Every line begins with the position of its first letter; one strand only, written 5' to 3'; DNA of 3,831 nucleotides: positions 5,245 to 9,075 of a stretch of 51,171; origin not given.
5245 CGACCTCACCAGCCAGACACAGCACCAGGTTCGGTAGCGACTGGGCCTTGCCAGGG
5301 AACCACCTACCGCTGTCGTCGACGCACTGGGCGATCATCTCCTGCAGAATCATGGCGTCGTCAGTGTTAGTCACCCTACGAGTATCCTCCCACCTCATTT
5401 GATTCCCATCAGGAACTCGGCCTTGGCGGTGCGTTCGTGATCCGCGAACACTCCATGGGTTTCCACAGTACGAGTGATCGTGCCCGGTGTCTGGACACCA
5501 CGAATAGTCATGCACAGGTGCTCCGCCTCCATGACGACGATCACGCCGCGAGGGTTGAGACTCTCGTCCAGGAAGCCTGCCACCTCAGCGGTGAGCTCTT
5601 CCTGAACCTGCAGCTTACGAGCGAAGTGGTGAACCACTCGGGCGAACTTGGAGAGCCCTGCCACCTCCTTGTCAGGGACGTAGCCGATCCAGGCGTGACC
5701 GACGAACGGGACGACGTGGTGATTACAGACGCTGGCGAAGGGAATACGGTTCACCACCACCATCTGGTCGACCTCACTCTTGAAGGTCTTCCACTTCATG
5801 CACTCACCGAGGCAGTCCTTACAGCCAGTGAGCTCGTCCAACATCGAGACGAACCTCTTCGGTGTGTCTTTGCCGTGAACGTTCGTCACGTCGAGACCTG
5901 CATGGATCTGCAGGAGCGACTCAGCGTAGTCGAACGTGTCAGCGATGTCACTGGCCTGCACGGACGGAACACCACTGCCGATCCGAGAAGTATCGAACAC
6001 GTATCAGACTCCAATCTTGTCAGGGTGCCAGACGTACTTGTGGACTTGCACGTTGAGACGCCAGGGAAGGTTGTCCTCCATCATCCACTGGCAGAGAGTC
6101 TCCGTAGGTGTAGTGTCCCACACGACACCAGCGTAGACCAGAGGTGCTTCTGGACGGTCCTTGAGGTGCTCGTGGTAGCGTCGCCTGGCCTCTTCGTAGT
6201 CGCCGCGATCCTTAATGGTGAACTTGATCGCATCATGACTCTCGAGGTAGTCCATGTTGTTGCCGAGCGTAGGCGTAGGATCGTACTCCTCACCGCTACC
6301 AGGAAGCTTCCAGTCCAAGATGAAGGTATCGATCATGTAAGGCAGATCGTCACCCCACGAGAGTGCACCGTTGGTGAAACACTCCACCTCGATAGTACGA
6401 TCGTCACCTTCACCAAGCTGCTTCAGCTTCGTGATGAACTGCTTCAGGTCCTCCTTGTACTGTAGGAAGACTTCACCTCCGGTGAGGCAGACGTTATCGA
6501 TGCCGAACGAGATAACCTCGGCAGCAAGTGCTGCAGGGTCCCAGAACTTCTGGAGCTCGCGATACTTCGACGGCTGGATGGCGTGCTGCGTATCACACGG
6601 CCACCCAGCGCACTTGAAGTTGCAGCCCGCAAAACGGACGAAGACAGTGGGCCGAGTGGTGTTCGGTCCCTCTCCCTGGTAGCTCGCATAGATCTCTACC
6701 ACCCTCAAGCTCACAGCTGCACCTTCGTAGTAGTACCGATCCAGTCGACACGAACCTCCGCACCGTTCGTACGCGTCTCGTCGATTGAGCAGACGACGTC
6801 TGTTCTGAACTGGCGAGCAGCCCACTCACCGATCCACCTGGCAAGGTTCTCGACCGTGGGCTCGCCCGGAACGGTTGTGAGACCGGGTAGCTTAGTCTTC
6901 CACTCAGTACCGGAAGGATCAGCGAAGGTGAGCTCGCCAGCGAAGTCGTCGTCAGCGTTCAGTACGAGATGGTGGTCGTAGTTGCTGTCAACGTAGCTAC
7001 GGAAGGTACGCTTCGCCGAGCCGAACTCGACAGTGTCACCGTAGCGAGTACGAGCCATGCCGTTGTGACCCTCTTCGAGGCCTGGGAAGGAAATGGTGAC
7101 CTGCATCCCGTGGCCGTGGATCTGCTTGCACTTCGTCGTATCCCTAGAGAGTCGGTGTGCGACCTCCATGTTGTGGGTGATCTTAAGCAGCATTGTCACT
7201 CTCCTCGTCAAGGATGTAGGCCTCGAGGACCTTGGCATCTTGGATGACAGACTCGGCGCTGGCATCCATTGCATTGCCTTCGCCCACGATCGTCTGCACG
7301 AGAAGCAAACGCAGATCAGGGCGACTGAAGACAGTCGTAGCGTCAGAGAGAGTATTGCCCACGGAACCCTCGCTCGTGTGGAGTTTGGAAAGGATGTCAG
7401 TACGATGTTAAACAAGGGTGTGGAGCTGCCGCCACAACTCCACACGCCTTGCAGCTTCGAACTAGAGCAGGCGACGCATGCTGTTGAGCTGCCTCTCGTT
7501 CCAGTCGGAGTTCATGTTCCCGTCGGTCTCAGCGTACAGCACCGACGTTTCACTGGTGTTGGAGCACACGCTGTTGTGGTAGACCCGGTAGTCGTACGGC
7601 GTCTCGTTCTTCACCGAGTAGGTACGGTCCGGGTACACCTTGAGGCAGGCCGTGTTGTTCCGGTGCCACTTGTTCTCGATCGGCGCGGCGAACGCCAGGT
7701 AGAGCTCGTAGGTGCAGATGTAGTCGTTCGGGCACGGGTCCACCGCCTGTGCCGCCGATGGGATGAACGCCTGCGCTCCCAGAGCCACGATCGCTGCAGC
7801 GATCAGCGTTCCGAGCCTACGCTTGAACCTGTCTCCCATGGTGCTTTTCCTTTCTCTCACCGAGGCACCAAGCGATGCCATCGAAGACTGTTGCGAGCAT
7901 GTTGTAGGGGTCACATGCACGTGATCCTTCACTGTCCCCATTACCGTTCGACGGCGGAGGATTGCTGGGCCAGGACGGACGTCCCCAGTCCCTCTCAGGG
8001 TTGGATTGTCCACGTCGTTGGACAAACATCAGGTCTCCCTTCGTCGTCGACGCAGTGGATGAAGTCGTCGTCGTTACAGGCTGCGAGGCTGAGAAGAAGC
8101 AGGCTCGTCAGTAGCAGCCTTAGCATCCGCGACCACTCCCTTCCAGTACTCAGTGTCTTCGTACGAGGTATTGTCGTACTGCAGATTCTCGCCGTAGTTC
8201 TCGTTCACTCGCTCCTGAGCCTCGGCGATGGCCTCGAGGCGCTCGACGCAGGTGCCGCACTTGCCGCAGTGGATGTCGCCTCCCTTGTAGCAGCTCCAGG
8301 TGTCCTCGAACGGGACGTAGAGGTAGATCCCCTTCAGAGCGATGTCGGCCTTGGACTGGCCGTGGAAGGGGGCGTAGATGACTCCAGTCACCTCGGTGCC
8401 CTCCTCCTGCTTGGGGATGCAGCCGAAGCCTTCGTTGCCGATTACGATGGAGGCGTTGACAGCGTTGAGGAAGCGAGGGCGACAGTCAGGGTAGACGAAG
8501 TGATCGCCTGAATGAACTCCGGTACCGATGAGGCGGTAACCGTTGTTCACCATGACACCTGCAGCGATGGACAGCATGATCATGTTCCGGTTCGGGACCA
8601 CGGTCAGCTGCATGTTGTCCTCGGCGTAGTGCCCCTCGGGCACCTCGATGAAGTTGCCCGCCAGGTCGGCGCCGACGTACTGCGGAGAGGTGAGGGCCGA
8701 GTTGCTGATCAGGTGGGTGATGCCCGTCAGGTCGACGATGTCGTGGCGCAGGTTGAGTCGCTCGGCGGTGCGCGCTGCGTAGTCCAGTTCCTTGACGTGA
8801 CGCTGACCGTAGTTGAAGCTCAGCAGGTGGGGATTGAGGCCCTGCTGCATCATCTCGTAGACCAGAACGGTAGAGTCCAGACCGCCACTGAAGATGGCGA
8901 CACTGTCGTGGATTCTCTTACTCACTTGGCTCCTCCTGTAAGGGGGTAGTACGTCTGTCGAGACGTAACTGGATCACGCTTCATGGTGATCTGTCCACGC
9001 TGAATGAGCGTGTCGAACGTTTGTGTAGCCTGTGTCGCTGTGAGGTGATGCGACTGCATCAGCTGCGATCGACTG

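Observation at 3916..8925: Phage 7-deazaguanine DNA-modification island (dpdA + folE-queE-queD ... queC) between the polymerase and the primase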

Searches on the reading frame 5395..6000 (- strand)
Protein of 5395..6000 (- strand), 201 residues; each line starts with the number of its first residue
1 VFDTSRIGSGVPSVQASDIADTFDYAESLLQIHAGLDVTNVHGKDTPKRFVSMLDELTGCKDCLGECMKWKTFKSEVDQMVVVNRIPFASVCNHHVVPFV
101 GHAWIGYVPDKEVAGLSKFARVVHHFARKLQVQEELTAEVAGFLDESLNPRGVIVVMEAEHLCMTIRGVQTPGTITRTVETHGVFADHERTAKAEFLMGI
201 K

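Call 3: search_protein_families(library=pfam, proteins=[window:5395-6000:-], max_evalue=0.01)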
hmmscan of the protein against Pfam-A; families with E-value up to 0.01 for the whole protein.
window:5395-6000:- (201 aa): 1 family
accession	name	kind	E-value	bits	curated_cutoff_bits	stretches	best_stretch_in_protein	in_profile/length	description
PF01227.27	GTP_cyclohydroI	-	5.9e-53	179.4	27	1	33-199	11-177/179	GTP cyclohydrolase I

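Call 5: search_protein_families(library=phrogs, proteins=[window:5395-6000:-], max_evalue=0.01)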
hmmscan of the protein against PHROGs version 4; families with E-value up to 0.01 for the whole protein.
window:5395-6000:- (201 aa): 1 family
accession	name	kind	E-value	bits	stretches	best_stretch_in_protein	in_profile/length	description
phrog_2197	-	other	3.4e-54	184.3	1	16-198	13-196/200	GTP cyclohydrolase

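Call 6: search_protein_families(library=ncbifam, proteins=[window:5395-6000:-], max_evalue=0.01)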
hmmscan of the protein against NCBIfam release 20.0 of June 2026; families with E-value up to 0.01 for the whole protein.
window:5395-6000:- (201 aa): 5 families
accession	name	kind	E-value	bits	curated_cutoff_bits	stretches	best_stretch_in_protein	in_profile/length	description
NF006825.1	PRK09347.1-2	subfamily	3.3e-52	176.5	174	1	29-200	8-178/179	GTP cyclohydrolase I FolE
NF006826.0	PRK09347.1-3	subfamily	3.6e-51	173.3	162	1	32-198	18-184/189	GTP cyclohydrolase I FolE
TIGR00063.1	folE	equivalog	1.4e-49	168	181.6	1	34-200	12-178/180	GTP cyclohydrolase I FolE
NF006824.0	PRK09347.1-1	equivalog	8e-34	117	202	1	35-200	50-216/219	GTP cyclohydrolase I FolE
TIGR03139.1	QueF-II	equivalog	5.2e-06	26.3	86.9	1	74-157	13-96/115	preQ(1) synthase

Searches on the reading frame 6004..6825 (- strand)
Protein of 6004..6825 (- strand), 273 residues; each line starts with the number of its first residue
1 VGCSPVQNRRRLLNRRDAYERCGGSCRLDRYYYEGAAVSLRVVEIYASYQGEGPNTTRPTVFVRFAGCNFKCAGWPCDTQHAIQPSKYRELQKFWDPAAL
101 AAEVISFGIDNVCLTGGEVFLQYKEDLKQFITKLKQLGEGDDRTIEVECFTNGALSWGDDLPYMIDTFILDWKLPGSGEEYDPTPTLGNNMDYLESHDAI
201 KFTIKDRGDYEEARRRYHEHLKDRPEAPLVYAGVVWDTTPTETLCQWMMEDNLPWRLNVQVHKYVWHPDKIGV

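Call 3: search_protein_families(library=pfam, proteins=[window:6004-6825:-], max_evalue=0.01)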
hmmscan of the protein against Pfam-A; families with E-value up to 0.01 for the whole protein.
window:6004-6825:- (273 aa): 2 families
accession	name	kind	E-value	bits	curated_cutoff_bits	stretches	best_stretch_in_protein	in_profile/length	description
PF13353.11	Fer4_12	-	4.2e-05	24.3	22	1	50-152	2-94/137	4Fe-4S single cluster domain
PF04055.27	Radical_SAM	-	0.00033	21.3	29.5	1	65-156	4-89/166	Radical SAM superfamily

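Call 5: search_protein_families(library=phrogs, proteins=[window:6004-6825:-], max_evalue=0.01)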
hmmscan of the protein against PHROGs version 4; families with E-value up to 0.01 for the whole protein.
window:6004-6825:- (273 aa): 1 family
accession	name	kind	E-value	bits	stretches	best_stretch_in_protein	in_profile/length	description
phrog_2076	-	moron, auxiliary metabolic gene and host takeover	2e-25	90.7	1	39-268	12-243/247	QueE-like radical SAM domain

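Call 6: search_protein_families(library=ncbifam, proteins=[window:6004-6825:-], max_evalue=0.01)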
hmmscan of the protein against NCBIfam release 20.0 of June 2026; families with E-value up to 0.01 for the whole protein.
window:6004-6825:- (273 aa): 8 families
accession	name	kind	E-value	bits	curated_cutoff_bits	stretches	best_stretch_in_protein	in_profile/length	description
TIGR04349.1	rSAM_QueE_gams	hypoth_equivalog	1.7e-34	119.4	300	1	40-267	1-205/210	7-carboxy-7-deazaguanine synthase QueE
TIGR03963.1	rSAM_QueE_Clost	equivalog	5.1e-32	111.3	260.1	1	41-273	2-219/219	putative 7-carboxy-7-deazaguanine synthase QueE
TIGR03365.1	Bsubt_queE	equivalog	1.5e-15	57.4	206.1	1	39-216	2-171/238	7-carboxy-7-deazaguanine synthase QueE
TIGR04508.1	queE_Cx14CxxC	equivalog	3.7e-09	36.7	240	1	42-138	3-108/208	7-carboxy-7-deazaguanine synthase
TIGR04322.1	rSAM_QueE_Ecoli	equivalog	1.6e-08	34.3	200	1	48-88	3-41/215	7-carboxy-7-deazaguanine synthase QueE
TIGR02495.1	NrdG2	equivalog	3.9e-05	23.1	131.15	1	59-138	17-90/193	anaerobic ribonucleoside-triphosphate reductase activating protein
TIGR02666.1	moaA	equivalog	7.3e-05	21.9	284.05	1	68-154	20-101/336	GTP 3',8-cyclase MoaA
TIGR02668.1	moaA_archaeal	equivalog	0.0043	16.1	325.25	1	95-154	43-95/303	GTP 3',8-cyclase MoaA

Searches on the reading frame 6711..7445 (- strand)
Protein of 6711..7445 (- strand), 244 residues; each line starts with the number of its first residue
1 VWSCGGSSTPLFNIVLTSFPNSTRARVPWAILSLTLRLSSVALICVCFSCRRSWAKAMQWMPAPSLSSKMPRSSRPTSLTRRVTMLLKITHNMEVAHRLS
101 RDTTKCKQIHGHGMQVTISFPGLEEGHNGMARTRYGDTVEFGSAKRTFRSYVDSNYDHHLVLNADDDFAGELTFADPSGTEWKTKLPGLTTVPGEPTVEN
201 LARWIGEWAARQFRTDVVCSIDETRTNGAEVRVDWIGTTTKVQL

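Call 3: search_protein_families(library=pfam, proteins=[window:6711-7445:-], max_evalue=0.01)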
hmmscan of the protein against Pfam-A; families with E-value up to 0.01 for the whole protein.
window:6711-7445:- (244 aa): 1 family
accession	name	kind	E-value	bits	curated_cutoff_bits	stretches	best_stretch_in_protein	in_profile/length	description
PF01242.24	PTPS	-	4e-18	66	22.4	1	89-232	4-119/121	6-pyruvoyl tetrahydropterin synthase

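Call 5: search_protein_families(library=phrogs, proteins=[window:6711-7445:-], max_evalue=0.01)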
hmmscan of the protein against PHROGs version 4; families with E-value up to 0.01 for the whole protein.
window:6711-7445:- (244 aa): 1 family
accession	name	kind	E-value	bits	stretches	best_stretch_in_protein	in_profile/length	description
phrog_2389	-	moron, auxiliary metabolic gene and host takeover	8.7e-26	91.5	1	83-237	6-154/158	QueD-like 6-pyruvoyl-tetrahydropterin synthase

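Call 6: search_protein_families(library=ncbifam, proteins=[window:6711-7445:-], max_evalue=0.01)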
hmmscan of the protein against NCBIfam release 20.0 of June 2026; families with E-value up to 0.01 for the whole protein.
window:6711-7445:- (244 aa): 2 families
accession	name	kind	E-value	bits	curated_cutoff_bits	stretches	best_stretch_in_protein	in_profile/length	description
TIGR03367.1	queuosine_QueD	equivalog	4.8e-14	52.5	89.25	1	87-208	2-89/92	6-carboxytetrahydropterin synthase QueD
TIGR00039.1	6PTHBS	subfamily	6.5e-09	36.2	125.5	1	87-166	4-76/124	6-pyruvoyl tetrahydropterin synthase/6-carboxytetrahydropterin synthase family protein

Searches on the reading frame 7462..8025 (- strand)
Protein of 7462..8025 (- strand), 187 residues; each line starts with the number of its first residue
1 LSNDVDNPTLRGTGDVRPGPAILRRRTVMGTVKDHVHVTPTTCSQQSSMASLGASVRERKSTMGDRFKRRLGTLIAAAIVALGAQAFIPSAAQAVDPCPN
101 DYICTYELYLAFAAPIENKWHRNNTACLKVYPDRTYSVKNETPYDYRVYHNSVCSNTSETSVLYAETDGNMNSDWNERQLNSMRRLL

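Call 3: search_protein_families(library=pfam, proteins=[window:7462-8025:-], max_evalue=0.01)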
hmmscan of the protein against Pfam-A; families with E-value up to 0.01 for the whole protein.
window:7462-8025:- (187 aa): 0 families

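Call 5: search_protein_families(library=phrogs, proteins=[window:7462-8025:-], max_evalue=0.01)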
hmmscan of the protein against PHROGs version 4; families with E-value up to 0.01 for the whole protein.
window:7462-8025:- (187 aa): 0 families

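Call 6: search_protein_families(library=ncbifam, proteins=[window:7462-8025:-], max_evalue=0.01)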
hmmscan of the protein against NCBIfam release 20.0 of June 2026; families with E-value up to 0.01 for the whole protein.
window:7462-8025:- (187 aa): 0 families

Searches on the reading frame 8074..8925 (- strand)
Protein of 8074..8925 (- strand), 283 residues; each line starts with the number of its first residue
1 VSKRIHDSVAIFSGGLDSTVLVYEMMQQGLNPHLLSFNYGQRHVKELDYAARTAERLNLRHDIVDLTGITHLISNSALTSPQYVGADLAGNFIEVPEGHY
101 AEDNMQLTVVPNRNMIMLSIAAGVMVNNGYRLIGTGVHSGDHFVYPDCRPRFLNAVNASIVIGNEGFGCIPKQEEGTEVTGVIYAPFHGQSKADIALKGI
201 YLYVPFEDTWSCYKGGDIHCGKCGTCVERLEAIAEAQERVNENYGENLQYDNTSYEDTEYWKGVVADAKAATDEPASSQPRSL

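Call 3: search_protein_families(library=pfam, proteins=[window:8074-8925:-], max_evalue=0.01)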
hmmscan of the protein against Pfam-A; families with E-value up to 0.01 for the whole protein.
window:8074-8925:- (283 aa): 4 families
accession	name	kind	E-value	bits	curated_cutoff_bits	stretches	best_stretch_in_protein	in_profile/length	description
PF06508.19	QueC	-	7e-51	173.1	22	1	8-236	2-209/210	Queuosine biosynthesis protein QueC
PF00733.27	Asn_synthase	-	4.2e-06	27.1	21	1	10-67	22-80/354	Asparagine synthase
PF02568.20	ThiI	-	0.00034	20.7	20.5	1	7-55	5-54/197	Thiamine biosynthesis protein (ThiI)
PF24167.1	DUF7411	-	0.002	18.2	28.7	1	10-67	5-59/194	Family of unknown function (DUF7411)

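Call 5: search_protein_families(library=phrogs, proteins=[window:8074-8925:-], max_evalue=0.01)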
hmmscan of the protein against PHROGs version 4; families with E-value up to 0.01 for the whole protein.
window:8074-8925:- (283 aa): 3 families
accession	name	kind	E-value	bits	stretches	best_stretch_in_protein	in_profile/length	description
phrog_1550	-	moron, auxiliary metabolic gene and host takeover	1.2e-58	199.9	1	7-272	147-375/418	QueC-like queuosine biosynthesis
phrog_10428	-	other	2.1e-23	83.8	1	8-238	258-467/476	L-glutamine-D-fructose-6-phosphate aminotransferase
phrog_26038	-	unknown function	0.00014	22.6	1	7-75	40-110/291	-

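Call 6: search_protein_families(library=ncbifam, proteins=[window:8074-8925:-], max_evalue=0.01)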
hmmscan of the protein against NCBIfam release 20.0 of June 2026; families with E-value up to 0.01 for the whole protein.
window:8074-8925:- (283 aa): 9 families
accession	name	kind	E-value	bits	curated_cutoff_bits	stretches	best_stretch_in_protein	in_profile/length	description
TIGR00364.1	TIGR00364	equivalog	1.1e-45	155.7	150.3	1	9-229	2-201/201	7-cyano-7-deazaguanine synthase QueC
NF008317.0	PRK11106.1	equivalog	2.1e-23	82.9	378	1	7-234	3-211/231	7-cyano-7-deazaguanine synthase QueC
NF041925.1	QatC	equivalog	3.1e-08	32.9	280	1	4-45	99-140/398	Qat anti-phage system QueC-like protein QatC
TIGR01536.1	asn_synth_AEB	equivalog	0.00029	20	267.1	1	10-67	257-316/517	asparagine synthase (glutamine-hydrolyzing)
NF011155.0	PRK14561.1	equivalog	0.00051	19.8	207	1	10-67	5-59/195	hypothetical protein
TIGR00032.1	argG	equivalog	0.00076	18.9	268.2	1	11-65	5-59/394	argininosuccinate synthase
TIGR00342.1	TIGR00342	equivalog_domain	0.00091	18.4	264.5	1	8-46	175-213/373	tRNA uracil 4-sulfurtransferase ThiI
NF038212.1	argG_rel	exception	0.0041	16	425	1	4-66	13-74/381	argininosuccinate synthase-related protein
TIGR03108.1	eps_aminotran_1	hypoth_equivalog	0.0046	15.7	816.9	1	10-63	263-317/628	XrtA/PEP-CTERM system amidotransferase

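Call 52: search_dna_similar(query=window:8074-8925:-, collection=phages, mode=protein, max_rows=30)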
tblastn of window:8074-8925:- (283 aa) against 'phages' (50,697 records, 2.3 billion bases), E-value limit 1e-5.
Records with a match: 337; places in all: 339; records where one place covers at least 80% of the query: 250.
Best place of each record, by identity: <60% 337.
By first word of the organism name: Vibrio 72; Mycobacterium 49; Escherichia 43; Pseudomonas 33; Campylobacter 15; Rhizobium 14; Bacillus 9; Enterobacteria 8; Cellulophaga 7; Bacteriophage 6; and 37 more.
By host as written in the record: - 45; Mycobacterium smegmatis mc2 155 29; Escherichia coli 18; Pseudomonas aeruginosa 12; Mycobacterium smegmatis mc#155 11; Vibrio parahaemolyticus 8; Pseudomonas aeruginosa PAO1 8; Escherichia coli K-12 MG1655 7; and 118 more.
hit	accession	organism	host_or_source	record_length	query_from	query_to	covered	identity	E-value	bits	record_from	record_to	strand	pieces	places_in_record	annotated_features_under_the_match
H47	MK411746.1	Arthrobacter phage Sonali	Arthrobacter globiformis B-2979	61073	9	236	81%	48.7%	9e-58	204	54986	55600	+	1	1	88: Pre Qo pathway QueC-like protein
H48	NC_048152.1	Arthrobacter phage Sonali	Arthrobacter globiformis B-2979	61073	9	236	81%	48.7%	9e-58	204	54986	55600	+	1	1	88: QueC-like queuosine biosynthesis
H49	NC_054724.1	Rhodococcus phage Finch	Rhodococcus erythropolis RIA 643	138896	8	262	90%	43.5%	3e-47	174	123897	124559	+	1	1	212: QueC-like queuosine biosynthesis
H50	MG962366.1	Rhodococcus phage Finch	Rhodococcus erythropolis RIA 643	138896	8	262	90%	43.5%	3e-47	174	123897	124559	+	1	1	212: Pre Qo pathway QueC-like protein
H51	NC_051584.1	Mycobacterium phage Quesadilla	Mycobacterium smegmatis mc2 155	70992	8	265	91%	42.9%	2e-50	183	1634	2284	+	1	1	3: QueC-like queuosine biosynthesis | 2: queuine tRNA-ribosyltransferase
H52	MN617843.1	Mycobacterium phage Quesadilla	Mycobacterium smegmatis mc2 155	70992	8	265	91%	42.9%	2e-50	183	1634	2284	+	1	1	3: Pre Qo pathway QueC-like protein | 2: queuine tRNA-ribosyltransferase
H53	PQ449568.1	Mycobacterium phage Rinkes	Mycobacterium smegmatis mc2155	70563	8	281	97%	40.2%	2e-46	172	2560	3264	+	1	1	4: PreQ0 pathway queC-like protein | 5: PreQ0 pathway queD-like protein | 3: dpdA-like tRNA-guanine transglycosylase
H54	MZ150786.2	Mycobacterium phage Knocker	Mycobacterium smegmatis mc2 155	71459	3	265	93%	41.2%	1e-45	169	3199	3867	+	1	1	5: PreQo pathway QueC-like protein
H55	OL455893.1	Mycobacterium phage PenguinLover67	Mycobacterium smegmatis mc#155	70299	8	266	92%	41.5%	3e-47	174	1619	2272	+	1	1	3: Pre Qo pathway QueC-like protein | 2: queuine tRNA-ribosyltransferase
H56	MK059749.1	Mycobacterium phage CRB2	Mycolicibacterium smegmatis mc2155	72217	3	266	93%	40.6%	6e-46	170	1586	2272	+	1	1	QueC-like queosine biosynthesis | queuine tRNA-ribosyltransferase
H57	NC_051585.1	Mycobacterium phage CRB2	Mycolicibacterium smegmatis mc2155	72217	3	266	93%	40.6%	6e-46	170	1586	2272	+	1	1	QueC-like queuosine biosynthesis | queuine tRNA-ribosyltransferase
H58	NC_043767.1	Mycobacterium phage TA17A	Mycobacterium smegmatis mc2 155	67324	9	268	92%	41.0%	5e-40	153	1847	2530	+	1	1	QueC-like queuosine biosynthesis | QueD-like 6-pyruvoyl-tetrahydropterin synthase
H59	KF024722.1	Mycobacterium phage TA17A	Mycobacterium smegmatis mc2 155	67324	9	268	92%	41.0%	5e-40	153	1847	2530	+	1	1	Pre Qo pathway QueC-like protein | QueD-like queosine biosynthesis protein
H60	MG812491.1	Mycobacterium phage ItsyBitsy1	Mycobacterium smegmatis mc2 155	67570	9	268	92%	41.0%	6e-40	153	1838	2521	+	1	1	Pre Qo pathway QueC-like protein | QueD-like queosine biosynthesis protein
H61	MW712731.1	Mycobacterium phage Lars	Mycobacterium smegmatis mc#155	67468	11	268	91%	41.3%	2e-40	154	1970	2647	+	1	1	3: Pre Qo pathway QueC-like protein | 4: QueD-like protein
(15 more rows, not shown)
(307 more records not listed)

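Call 74: get_annotated_region(hit=H53, flank=3000)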
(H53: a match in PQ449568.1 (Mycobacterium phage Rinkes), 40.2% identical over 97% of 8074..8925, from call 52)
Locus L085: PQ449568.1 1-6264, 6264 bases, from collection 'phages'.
description: Mycobacterium phage Rinkes, complete genome.
organism: Mycobacterium phage Rinkes (NCBI taxid 3345358)
taxonomy: Viruses
host: Mycobacterium smegmatis mc2155; source: flower pot; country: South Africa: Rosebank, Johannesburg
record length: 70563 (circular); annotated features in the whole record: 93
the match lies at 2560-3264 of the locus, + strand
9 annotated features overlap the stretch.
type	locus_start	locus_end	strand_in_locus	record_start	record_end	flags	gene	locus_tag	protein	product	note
CDS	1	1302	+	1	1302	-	1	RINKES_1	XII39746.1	ParB-like nuclease domain protein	-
CDS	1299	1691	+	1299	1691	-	2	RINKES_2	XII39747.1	GTP cyclohydrolase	-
CDS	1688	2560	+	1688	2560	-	3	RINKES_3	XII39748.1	dpdA-like tRNA-guanine transglycosylase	-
CDS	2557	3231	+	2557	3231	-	4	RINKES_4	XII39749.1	PreQ0 pathway queC-like protein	-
CDS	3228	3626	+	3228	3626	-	5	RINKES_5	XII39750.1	PreQ0 pathway queD-like protein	-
CDS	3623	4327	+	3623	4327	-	6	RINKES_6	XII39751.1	PreQ0 pathway queE-like protein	-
CDS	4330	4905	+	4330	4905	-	7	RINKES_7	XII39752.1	folE-like GTP cyclohydrolase I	-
CDS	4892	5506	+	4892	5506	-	8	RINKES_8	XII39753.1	adenylate kinase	-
CDS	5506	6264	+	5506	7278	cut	9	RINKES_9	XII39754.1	terminase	-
